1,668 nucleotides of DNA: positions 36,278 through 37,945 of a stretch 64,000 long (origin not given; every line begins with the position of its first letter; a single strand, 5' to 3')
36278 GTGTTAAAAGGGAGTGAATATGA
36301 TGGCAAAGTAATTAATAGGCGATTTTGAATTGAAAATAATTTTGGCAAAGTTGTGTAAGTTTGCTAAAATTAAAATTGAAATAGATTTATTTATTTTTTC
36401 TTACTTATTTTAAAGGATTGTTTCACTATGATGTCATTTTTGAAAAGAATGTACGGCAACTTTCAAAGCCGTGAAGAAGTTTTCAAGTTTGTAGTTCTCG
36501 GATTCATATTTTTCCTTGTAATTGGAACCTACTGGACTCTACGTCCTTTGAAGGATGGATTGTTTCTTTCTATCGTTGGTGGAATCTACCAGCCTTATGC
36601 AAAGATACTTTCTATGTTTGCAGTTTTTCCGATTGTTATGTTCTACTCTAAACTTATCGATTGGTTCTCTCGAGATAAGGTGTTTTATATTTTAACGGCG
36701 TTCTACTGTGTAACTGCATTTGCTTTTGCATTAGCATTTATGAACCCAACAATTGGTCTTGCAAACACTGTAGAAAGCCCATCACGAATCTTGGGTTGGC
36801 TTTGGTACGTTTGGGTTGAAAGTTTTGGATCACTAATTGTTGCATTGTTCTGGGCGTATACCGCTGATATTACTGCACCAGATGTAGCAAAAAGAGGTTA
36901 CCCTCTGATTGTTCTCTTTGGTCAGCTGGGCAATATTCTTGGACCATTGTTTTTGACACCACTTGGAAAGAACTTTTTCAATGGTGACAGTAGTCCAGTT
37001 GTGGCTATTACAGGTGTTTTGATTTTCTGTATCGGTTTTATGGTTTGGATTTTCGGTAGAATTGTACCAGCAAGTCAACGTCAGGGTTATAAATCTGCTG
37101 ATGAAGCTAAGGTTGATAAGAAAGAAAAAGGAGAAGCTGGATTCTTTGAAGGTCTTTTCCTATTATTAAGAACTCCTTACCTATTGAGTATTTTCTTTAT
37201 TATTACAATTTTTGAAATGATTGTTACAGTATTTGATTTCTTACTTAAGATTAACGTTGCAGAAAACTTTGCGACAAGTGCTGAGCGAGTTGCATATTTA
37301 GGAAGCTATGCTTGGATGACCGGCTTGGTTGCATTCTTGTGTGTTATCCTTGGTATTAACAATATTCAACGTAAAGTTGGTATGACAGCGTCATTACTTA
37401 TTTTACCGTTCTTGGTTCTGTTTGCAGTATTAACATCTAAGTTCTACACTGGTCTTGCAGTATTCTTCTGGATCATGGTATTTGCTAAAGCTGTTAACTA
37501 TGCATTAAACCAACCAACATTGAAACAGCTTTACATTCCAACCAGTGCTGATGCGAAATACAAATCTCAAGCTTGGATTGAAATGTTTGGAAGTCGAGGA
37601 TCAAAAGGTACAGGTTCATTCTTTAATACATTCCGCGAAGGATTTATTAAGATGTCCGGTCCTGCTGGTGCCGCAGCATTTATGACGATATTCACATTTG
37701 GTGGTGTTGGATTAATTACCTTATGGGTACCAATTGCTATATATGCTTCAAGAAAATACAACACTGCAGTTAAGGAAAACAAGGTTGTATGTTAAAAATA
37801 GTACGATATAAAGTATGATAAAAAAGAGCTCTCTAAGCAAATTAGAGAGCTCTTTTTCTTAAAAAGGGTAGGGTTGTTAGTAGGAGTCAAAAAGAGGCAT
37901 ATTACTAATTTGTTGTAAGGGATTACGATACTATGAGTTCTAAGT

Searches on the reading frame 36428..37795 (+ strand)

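Call 67: search_protein_families(library=pfam, proteins=[window:36428-37795:+], max_evalue=0.001)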
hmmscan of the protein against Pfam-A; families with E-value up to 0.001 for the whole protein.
window:36428-37795:+ (455 aa): 2 families
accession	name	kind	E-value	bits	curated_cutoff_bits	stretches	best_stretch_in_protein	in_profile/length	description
PF03219.20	TLC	-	1.8e-28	100.1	21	1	15-402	20-454/491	TLC ATP/ADP transporter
PF07690.21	MFS_1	-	5.6e-05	22.7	33.4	1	133-365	98-315/347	Major Facilitator Superfamily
